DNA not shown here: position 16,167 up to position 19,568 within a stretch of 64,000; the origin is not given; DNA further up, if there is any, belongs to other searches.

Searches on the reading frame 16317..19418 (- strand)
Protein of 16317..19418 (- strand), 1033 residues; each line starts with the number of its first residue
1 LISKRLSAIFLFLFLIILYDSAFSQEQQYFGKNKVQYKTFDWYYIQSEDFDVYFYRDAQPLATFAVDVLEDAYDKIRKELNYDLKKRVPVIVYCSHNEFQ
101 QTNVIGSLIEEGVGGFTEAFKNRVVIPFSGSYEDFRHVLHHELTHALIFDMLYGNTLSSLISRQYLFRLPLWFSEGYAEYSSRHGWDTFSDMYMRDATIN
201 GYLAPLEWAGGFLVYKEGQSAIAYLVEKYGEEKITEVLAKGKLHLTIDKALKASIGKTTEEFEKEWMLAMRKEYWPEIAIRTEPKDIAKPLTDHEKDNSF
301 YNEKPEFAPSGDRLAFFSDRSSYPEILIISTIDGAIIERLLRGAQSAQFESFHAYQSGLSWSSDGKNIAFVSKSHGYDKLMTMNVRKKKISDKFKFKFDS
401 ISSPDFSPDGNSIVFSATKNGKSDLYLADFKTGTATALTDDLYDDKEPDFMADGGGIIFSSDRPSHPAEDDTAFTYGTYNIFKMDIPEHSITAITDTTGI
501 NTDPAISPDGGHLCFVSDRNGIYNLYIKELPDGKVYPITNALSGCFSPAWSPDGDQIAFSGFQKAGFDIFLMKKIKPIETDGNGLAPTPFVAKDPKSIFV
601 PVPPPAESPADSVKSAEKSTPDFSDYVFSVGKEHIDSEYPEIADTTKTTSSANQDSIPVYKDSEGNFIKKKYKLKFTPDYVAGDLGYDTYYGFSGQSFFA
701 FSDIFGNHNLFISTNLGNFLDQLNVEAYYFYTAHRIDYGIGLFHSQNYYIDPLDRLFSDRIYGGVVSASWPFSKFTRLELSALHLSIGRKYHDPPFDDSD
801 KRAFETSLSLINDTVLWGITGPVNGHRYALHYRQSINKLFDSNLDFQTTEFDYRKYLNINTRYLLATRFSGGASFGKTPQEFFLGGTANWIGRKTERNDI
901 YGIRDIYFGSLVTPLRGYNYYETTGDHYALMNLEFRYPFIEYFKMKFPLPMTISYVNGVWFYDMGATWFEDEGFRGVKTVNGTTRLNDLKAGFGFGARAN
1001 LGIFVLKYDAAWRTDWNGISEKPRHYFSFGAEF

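Call 29: search_protein_families(library=pfam, proteins=[window:16317-19418:-])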
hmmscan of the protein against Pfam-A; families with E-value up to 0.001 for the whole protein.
window:16317-19418:- (1033 aa): 5 families
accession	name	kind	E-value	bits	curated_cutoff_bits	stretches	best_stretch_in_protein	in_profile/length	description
PF07676.18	PD40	-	5.4e-32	109.5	20.9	3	493-527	3-38/38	WD40-like Beta Propeller Repeat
PF00930.27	DPPIV_N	-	7.2e-11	41.9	22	0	480-540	24-80/354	Dipeptidyl peptidase IV (DPP IV) N-terminal region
PF13485.12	Peptidase_MA_2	-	3.8e-08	33.8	32.4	1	72-267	5-196/201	Peptidase MA superfamily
PF25174.1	Beta-prop_THOC3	-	5.2e-07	29.4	305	1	353-424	88-154/272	THOC3 beta-propeller domain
PF14583.12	Pectate_lyase22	-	0.00041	19.6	30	0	405-451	42-88/386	Oligogalacturonate lyase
